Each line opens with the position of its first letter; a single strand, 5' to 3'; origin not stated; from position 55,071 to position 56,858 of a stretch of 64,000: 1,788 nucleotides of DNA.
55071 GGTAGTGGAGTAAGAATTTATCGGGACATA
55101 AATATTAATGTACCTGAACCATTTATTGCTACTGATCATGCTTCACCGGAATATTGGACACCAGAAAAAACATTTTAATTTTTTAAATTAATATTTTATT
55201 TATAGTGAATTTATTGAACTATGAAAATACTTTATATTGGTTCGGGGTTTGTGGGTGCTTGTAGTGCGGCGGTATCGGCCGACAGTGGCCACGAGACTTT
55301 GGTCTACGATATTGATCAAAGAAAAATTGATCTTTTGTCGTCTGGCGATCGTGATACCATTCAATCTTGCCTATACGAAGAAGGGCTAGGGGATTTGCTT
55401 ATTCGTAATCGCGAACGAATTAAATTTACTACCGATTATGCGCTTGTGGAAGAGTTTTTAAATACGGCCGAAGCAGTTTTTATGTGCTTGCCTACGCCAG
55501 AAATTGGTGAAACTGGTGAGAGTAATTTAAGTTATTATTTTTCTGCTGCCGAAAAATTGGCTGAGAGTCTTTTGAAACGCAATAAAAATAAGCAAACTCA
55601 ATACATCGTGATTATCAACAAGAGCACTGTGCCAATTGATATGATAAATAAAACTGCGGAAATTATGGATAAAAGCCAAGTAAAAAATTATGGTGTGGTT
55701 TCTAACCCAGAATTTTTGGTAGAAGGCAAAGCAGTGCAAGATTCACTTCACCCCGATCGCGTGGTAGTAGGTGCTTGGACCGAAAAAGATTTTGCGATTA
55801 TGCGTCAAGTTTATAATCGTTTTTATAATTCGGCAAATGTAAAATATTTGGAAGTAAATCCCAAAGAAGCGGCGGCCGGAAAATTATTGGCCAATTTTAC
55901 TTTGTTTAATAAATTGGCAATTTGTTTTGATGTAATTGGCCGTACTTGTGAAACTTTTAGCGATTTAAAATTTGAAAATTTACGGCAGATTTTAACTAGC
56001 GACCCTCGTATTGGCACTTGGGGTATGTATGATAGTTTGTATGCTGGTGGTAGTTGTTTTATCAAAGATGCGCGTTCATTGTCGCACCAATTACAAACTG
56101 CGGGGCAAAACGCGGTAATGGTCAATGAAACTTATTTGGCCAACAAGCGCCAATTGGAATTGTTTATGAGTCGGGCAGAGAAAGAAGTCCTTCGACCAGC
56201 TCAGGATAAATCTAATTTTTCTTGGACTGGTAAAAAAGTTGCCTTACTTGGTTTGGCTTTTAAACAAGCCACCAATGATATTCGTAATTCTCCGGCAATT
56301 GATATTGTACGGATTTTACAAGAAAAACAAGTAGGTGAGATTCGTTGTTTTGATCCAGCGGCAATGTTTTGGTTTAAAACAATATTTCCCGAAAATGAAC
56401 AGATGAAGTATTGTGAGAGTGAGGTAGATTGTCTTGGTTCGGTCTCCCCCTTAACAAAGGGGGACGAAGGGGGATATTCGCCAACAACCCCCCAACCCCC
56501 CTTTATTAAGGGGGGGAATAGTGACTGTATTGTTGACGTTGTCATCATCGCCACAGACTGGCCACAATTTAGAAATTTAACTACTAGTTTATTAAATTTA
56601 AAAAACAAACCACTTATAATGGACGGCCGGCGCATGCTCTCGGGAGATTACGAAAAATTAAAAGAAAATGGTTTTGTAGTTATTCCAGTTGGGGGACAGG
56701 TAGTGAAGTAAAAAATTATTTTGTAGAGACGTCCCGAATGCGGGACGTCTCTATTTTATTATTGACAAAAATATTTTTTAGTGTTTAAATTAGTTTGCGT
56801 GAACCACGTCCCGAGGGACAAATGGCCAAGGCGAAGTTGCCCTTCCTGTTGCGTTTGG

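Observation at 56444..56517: In-frame C-run/G-run mini-hairpin insertion in ugd, sharing modules with intergenic arrays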

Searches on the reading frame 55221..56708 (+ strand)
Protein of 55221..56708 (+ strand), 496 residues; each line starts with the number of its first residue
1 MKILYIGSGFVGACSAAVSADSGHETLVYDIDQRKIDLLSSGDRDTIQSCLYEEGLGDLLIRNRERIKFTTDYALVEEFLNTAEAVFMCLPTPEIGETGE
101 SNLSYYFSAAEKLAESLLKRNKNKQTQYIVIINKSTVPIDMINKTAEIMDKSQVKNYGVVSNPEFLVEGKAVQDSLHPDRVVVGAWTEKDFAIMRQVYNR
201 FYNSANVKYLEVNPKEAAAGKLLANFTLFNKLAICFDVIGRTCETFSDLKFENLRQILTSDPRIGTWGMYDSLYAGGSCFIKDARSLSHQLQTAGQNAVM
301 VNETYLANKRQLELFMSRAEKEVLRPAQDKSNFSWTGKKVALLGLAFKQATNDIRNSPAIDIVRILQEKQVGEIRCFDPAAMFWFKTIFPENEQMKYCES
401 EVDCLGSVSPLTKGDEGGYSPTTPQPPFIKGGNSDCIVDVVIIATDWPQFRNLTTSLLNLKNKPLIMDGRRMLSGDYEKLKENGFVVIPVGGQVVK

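Call 9: search_solved_structures(query=window:55221-56708:+, show_alignments=2)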
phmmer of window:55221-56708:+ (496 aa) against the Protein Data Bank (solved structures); distinct sequences matched with E-value up to 0.001: 29.
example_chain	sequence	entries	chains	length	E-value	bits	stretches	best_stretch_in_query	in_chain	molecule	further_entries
4a7p_A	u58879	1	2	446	2.6e-43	151.6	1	2-382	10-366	UDP-GLUCOSE DEHYDROGENASE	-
2y0e_A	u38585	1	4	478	5.9e-43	150.4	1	2-382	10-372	UDP-GLUCOSE DEHYDROGENASE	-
2y0c_A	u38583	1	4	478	2.9e-42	148.1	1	2-382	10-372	UDP-GLUCOSE DEHYDROGENASE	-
2y0d_A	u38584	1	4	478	4e-42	147.6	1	2-382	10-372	UDP-GLUCOSE DEHYDROGENASE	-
3gg2_A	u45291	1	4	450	2.6e-40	141.7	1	3-383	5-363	Sugar dehydrogenase, UDP-glucose/GDP-mannose dehydrogenase family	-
5tjh_A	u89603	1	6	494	9.5e-32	113.4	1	2-380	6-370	UDP-glucose 6-dehydrogenase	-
6c58_A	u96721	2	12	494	3.4e-31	111.6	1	2-380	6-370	UDP-glucose 6-dehydrogenase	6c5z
4edf_A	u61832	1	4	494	4.3e-31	111.3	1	2-380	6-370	UDP-glucose 6-dehydrogenase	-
3tdk_A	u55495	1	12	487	5.9e-31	110.8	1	2-380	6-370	UDP-glucose 6-dehydrogenase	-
3prj_A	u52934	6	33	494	6.3e-31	110.7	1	2-380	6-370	UDP-glucose 6-dehydrogenase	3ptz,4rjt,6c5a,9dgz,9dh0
5vr8_A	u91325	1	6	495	6.4e-31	110.7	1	2-380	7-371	UDP-glucose 6-dehydrogenase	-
5w4x_A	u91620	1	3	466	7.1e-31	110.6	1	2-380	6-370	UDP-glucose 6-dehydrogenase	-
2q3e_A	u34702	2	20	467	7.2e-31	110.5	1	2-380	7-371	UDP-glucose 6-dehydrogenase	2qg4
6c4j_A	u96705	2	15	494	1.6e-30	109.4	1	2-380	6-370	UDP-glucose 6-dehydrogenase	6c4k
3khu_A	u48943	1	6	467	1.9e-30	109.2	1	2-380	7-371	UDP-glucose 6-dehydrogenase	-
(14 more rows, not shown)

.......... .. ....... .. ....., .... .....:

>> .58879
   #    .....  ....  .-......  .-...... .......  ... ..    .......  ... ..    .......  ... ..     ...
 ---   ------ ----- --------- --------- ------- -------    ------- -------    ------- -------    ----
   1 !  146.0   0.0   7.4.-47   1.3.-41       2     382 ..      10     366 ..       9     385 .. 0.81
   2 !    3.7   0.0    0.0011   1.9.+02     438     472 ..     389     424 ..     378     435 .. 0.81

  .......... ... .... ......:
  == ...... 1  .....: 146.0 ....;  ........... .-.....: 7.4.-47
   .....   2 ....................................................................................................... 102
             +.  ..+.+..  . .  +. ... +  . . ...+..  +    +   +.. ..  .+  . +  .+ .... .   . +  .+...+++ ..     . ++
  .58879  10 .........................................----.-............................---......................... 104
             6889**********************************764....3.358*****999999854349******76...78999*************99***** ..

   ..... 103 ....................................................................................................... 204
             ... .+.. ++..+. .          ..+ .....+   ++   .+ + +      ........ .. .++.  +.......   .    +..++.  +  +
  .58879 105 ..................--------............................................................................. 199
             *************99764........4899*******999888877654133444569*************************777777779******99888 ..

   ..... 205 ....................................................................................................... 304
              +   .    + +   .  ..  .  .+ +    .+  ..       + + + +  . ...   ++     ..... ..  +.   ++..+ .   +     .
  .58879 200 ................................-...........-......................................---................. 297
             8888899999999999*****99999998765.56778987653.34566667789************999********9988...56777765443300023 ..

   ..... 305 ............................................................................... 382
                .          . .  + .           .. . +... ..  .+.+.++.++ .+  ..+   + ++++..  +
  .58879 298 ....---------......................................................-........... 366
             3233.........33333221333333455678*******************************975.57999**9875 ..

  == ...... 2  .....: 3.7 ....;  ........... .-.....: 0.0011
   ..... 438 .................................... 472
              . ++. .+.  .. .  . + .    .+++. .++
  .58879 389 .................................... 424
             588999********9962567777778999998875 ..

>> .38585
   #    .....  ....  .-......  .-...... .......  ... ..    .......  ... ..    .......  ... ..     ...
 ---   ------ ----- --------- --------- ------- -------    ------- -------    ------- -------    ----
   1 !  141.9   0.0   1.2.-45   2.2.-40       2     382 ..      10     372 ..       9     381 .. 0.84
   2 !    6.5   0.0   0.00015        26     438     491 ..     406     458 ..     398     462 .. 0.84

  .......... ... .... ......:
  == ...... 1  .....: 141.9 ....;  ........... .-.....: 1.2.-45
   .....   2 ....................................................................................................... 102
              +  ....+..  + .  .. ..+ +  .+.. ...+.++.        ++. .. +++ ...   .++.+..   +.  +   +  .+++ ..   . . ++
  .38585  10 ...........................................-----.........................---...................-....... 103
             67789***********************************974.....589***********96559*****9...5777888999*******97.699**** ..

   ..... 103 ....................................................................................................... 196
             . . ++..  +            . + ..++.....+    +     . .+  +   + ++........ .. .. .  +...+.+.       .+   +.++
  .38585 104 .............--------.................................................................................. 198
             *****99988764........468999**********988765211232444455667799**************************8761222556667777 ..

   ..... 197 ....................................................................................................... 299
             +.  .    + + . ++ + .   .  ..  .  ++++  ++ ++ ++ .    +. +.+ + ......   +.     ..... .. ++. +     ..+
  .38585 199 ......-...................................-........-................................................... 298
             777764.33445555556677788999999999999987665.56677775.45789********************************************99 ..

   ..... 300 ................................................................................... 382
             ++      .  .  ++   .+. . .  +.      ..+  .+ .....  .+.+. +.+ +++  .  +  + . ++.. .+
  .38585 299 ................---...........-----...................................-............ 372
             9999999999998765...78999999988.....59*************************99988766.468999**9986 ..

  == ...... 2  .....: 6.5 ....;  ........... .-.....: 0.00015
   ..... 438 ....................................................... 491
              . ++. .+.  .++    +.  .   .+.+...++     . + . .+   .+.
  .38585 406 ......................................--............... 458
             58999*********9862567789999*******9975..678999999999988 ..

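Call 10: search_protein_families(library=pfam, proteins=[window:55221-56708:+])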
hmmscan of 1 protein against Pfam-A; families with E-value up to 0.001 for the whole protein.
window:55221-56708:+ (496 aa): 4 families
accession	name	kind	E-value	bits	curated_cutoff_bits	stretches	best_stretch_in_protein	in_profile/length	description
PF03721.20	UDPG_MGDP_dh_N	-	1.2e-37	129.7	27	1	1-196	1-186/187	UDP-glucose/GDP-mannose dehydrogenase family, NAD binding domain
PF03720.21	UDPG_MGDP_dh_C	-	3e-18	66.5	30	2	341-399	1-56/103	UDP-glucose/GDP-mannose dehydrogenase family, UDP binding domain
PF00984.24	UDPG_MGDP_dh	-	1.7e-08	34.9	25.4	1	216-309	2-93/94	UDP-glucose/GDP-mannose dehydrogenase family, central domain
PF02737.24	3HCDH_N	-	0.00098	19.5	22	0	4-87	3-87/180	3-hydroxyacyl-CoA dehydrogenase, NAD binding domain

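Call 11: find_homologous_proteins(query=window:55221-56708:+, max_evalue=1e-20)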
Query window:55221-56708:+ (496 aa): 7828 proteins with E <= 1e-20 among 8000 candidates; the best 120 are listed.
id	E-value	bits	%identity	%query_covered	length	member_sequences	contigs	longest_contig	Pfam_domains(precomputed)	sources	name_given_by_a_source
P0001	2.0e-265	899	84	98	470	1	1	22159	PF00984.25,PF03721.21,PF03720.23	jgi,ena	-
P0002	1.1e-243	827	74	100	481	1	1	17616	PF00984.25,PF03721.21,PF03720.23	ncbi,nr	ncbi:MAG: UDP-glucose/GDP-mannose dehydrogenase family protein [Candidatus Magasanikbacteria bacteri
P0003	1.9e-228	777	70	100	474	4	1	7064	PF00984.25,PF03721.21,PF03720.23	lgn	-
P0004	2.2e-228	777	71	99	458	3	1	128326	PF00984.25,PF03721.21,PF03720.23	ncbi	-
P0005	4.9e-228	776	71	99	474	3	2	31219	PF00984.25,PF03721.21,PF03720.23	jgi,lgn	-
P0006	1.7e-225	767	70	100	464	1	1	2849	PF00984.25,PF03721.21,PF03720.23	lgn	-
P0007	1.5e-224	764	70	100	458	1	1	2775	PF00984.25,PF03721.21,PF03720.23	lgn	-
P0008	1.6e-224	764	72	98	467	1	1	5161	PF00984.25,PF03721.21,PF03720.23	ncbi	-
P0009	3.8e-222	756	71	98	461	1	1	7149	PF00984.25,PF03721.21,PF03720.23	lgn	-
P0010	5.8e-222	756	68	100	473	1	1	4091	PF00984.25,PF03721.21,PF03720.23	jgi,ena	-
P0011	2.7e-220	750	70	100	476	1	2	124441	PF00984.25,PF03721.21,PF03720.23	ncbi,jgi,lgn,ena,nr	ncbi:MAG TPA: hypothetical protein DEB09_02440 [Candidatus Magasanikbacteria bacterium]|nr:hypotheti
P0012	2.9e-218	743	68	100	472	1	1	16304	PF00984.25,PF03721.21,PF03720.23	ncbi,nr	ncbi:MAG: UDP-glucose/GDP-mannose dehydrogenase family protein [Candidatus Magasanikbacteria bacteri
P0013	1.0e-217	742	68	100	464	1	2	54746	PF00984.25,PF03721.21,PF03720.23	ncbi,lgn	ncbi:MAG: nucleotide sugar dehydrogenase [Candidatus Magasanikiibacteriota bacterium]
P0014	1.5e-217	741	67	100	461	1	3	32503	PF00984.25,PF03721.21,PF03720.23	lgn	-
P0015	2.3e-217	740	68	100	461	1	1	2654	PF00984.25,PF03721.21,PF03720.23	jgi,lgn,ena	-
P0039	2.1e-212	724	66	100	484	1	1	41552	PF00984.25,PF03721.21,PF03720.23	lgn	-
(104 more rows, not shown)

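Call 14: find_encoding_contigs(protein=P0001, flank=10000, max_places=2)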
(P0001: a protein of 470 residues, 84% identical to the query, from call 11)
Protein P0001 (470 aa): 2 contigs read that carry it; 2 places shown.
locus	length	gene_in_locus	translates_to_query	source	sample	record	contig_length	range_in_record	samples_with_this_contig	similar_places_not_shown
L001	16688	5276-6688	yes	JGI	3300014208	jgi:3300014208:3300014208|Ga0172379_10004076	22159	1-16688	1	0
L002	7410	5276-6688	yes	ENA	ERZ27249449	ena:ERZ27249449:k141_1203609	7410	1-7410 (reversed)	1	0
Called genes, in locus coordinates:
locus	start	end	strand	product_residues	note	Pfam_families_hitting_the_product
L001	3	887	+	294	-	?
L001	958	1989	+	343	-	PF13439:Glyco_transf_4 (weak), PF00534:Glycos_transf_1, PF13692:Glyco_trans_1_4, PF13524:Glyco_trans_1_2 (weak)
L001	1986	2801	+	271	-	PF05050:Methyltransf_21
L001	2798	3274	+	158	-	PF00132:Hexapep, PF14602:Hexapep_2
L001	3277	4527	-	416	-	PF01943:Polysacc_synt, PF13440:Polysacc_synt_3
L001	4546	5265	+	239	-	PF13489:Methyltransf_23, PF13649:Methyltransf_25, PF13847:Methyltransf_31 (faint), PF08241:Methyltransf_11, PF08242:Methyltransf_12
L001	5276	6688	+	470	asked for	PF03721:UDPG_MGDP_dh_N, PF00984:UDPG_MGDP_dh, PF03720:UDPG_MGDP_dh_C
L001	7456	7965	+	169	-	-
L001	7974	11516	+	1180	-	PF00932:LTD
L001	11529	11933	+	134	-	PF11969:DcpS_C, PF01230:HIT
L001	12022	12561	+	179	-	PF00293:NUDIX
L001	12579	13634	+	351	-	PF01073:3Beta_HSD, PF01370:Epimerase, PF02719:Polysacc_synt_2, PF04321:RmlD_sub_bind, PF07993:NAD_binding_4 (weak), PF13460:NAD_binding_10 (weak), PF16363:GDP_Man_Dehyd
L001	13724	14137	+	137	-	PF05523:FdtA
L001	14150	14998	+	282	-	PF01370:Epimerase, PF04321:RmlD_sub_bind, PF16363:GDP_Man_Dehyd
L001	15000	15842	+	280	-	PF00535:Glycos_transf_2, PF13641:Glyco_tranf_2_3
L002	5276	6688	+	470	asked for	PF03721:UDPG_MGDP_dh_N, PF00984:UDPG_MGDP_dh, PF03720:UDPG_MGDP_dh_C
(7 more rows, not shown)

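Call 19: find_encoding_contigs(protein=P0002, flank=10000, max_places=1)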
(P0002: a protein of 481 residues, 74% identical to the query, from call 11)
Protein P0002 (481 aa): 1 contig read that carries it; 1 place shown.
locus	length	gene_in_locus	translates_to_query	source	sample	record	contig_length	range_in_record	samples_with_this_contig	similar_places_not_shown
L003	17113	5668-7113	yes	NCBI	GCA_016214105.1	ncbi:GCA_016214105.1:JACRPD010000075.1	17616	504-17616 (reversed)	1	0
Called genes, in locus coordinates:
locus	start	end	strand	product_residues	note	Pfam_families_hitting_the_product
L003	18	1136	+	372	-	PF03102:NeuB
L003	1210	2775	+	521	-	PF02310:B12-binding, PF04055:Radical_SAM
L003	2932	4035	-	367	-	-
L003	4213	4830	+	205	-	-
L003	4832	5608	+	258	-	PF08843:AbiEii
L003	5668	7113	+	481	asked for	PF03721:UDPG_MGDP_dh_N, PF00984:UDPG_MGDP_dh, PF03720:UDPG_MGDP_dh_C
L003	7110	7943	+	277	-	-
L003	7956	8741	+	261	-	PF03721:UDPG_MGDP_dh_N, PF00984:UDPG_MGDP_dh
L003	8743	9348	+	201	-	PF01073:3Beta_HSD, PF01370:Epimerase, PF02719:Polysacc_synt_2, PF04321:RmlD_sub_bind, PF05368:NmrA, PF08659:KR (weak), PF16363:GDP_Man_Dehyd, PF13460:NAD_binding_10, +1 more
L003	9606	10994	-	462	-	PF13727:CoA_binding_3 (weak), PF02397:Bac_transf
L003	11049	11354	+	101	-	-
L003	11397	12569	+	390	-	-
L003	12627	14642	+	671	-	PF00082:Peptidase_S8, PF01839:FG-GAP (faint), PF13517:FG-GAP_3 (weak)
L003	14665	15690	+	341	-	PF01073:3Beta_HSD, PF01370:Epimerase, PF02719:Polysacc_synt_2 (faint), PF07993:NAD_binding_4 (faint), PF16363:GDP_Man_Dehyd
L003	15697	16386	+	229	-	PF00535:Glycos_transf_2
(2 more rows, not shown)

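Call 20: find_encoding_contigs(protein=P0003, flank=10000, max_places=1)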
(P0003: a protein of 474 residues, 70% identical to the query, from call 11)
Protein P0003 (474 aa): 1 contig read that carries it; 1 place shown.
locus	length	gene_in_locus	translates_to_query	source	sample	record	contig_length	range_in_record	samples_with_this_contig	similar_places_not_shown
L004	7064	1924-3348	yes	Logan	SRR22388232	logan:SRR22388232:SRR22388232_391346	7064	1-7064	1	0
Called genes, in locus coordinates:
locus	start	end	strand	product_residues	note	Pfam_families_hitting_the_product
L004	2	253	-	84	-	?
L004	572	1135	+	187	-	-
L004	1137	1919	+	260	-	PF08843:AbiEii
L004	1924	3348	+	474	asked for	PF03721:UDPG_MGDP_dh_N, PF00984:UDPG_MGDP_dh, PF03720:UDPG_MGDP_dh_C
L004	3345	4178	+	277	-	-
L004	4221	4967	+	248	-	PF03721:UDPG_MGDP_dh_N, PF00984:UDPG_MGDP_dh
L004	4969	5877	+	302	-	PF01073:3Beta_HSD, PF01370:Epimerase, PF02719:Polysacc_synt_2, PF04321:RmlD_sub_bind, PF05368:NmrA, PF13460:NAD_binding_10, PF16363:GDP_Man_Dehyd, PF07993:NAD_binding_4 (weak)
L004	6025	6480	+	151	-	PF22811:Zn_ribbon_NrdR, PF03477:ATP-cone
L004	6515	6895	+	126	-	-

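Call 21: find_encoding_contigs(protein=P0005, flank=10000, max_places=1)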
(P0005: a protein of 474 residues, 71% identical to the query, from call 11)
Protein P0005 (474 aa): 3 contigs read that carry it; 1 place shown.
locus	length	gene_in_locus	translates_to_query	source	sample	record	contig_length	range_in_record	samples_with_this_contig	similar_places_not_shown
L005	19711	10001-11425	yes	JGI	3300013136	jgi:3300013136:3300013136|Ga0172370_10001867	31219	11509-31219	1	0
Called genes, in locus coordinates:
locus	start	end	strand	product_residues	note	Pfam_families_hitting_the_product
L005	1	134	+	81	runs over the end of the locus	PF12728:HTH_17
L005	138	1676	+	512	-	PF01943:Polysacc_synt, PF13440:Polysacc_synt_3, PF01554:MatE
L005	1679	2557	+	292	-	PF24785:RXYLT1_C (weak)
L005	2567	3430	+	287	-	PF05050:Methyltransf_21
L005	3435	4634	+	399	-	PF00535:Glycos_transf_2, PF10111:Glyco_tranf_2_2, PF13506:Glyco_transf_21 (weak), PF13641:Glyco_tranf_2_3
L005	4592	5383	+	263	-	PF03269:DUF268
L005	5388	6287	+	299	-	-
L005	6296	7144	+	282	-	PF01531:Glyco_transf_11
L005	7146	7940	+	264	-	PF00535:Glycos_transf_2, PF10111:Glyco_tranf_2_2, PF13641:Glyco_tranf_2_3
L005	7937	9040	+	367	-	PF13439:Glyco_transf_4, PF13477:Glyco_trans_4_2 (weak), PF13579:Glyco_trans_4_4, PF20706:GT4-conflict, PF00534:Glycos_transf_1, PF13692:Glyco_trans_1_4, PF13524:Glyco_trans_1_2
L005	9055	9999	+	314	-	PF01073:3Beta_HSD, PF01370:Epimerase, PF02719:Polysacc_synt_2 (faint), PF04321:RmlD_sub_bind, PF16363:GDP_Man_Dehyd, PF07993:NAD_binding_4 (weak)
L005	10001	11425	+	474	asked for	PF03721:UDPG_MGDP_dh_N, PF00984:UDPG_MGDP_dh, PF03720:UDPG_MGDP_dh_C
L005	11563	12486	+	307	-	PF01073:3Beta_HSD, PF01370:Epimerase, PF02719:Polysacc_synt_2, PF04321:RmlD_sub_bind, PF05368:NmrA, PF13460:NAD_binding_10, PF16363:GDP_Man_Dehyd, PF07993:NAD_binding_4 (weak)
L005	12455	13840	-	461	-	PF02397:Bac_transf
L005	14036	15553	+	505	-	PF18884:TSP3_bac (faint)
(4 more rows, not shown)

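Call 22: find_encoding_contigs(protein=P0008, flank=10000, max_places=1)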
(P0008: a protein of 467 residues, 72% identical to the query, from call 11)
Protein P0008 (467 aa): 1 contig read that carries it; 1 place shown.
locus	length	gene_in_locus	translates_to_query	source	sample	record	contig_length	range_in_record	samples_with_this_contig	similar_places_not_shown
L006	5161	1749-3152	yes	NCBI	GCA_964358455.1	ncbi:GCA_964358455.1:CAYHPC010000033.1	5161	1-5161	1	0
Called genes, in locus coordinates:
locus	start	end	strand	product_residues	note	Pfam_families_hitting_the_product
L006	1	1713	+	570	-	?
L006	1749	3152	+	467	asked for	PF03721:UDPG_MGDP_dh_N, PF00984:UDPG_MGDP_dh, PF03720:UDPG_MGDP_dh_C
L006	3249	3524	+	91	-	-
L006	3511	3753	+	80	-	-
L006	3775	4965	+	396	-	PF07690:MFS_1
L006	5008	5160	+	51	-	?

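Call 23: find_encoding_contigs(protein=P0010, flank=10000, max_places=1)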
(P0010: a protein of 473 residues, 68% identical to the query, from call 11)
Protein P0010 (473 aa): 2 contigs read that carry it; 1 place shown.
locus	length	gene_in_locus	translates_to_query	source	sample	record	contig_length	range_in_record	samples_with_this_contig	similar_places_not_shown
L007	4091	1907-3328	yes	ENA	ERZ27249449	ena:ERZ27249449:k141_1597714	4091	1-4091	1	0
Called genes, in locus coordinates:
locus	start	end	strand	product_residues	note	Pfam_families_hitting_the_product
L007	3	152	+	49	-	?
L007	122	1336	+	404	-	PF07486:Hydrolase_2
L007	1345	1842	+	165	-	-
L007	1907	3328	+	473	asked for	PF03721:UDPG_MGDP_dh_N, PF00984:UDPG_MGDP_dh, PF03720:UDPG_MGDP_dh_C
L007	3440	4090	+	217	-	?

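Call 24: find_encoding_contigs(protein=P0011, flank=10000, max_places=1)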
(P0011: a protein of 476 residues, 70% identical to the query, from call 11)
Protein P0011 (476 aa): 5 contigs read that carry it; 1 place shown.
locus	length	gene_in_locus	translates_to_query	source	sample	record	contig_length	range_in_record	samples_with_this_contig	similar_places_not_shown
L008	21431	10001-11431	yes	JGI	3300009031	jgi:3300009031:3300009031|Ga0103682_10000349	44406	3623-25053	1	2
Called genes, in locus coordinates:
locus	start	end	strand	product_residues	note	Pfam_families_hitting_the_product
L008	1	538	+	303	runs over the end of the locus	PF01531:Glyco_transf_11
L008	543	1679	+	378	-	PF13439:Glyco_transf_4, PF00534:Glycos_transf_1, PF13692:Glyco_trans_1_4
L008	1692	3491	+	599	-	PF13522:GATase_6, PF13537:GATase_7, PF12481:DUF3700 (weak), PF00733:Asn_synthase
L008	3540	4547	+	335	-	PF00535:Glycos_transf_2, PF13641:Glyco_tranf_2_3 (weak)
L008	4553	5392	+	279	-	-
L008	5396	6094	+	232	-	PF05148:Methyltransf_8 (faint), PF08241:Methyltransf_11, PF13649:Methyltransf_25, PF08242:Methyltransf_12 (weak)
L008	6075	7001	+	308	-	PF08241:Methyltransf_11, PF13847:Methyltransf_31 (weak)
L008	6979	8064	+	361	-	PF13524:Glyco_trans_1_2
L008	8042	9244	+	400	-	PF13439:Glyco_transf_4, PF00534:Glycos_transf_1, PF13692:Glyco_trans_1_4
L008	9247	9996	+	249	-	PF00535:Glycos_transf_2, PF10111:Glyco_tranf_2_2 (weak), PF13641:Glyco_tranf_2_3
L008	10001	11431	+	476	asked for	PF03721:UDPG_MGDP_dh_N, PF00984:UDPG_MGDP_dh, PF03720:UDPG_MGDP_dh_C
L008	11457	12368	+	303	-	PF01073:3Beta_HSD, PF01370:Epimerase, PF02719:Polysacc_synt_2, PF04321:RmlD_sub_bind, PF05368:NmrA, PF07993:NAD_binding_4 (faint), PF13460:NAD_binding_10, PF16363:GDP_Man_Dehyd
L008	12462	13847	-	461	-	PF02397:Bac_transf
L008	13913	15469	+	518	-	-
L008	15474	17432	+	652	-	PF00082:Peptidase_S8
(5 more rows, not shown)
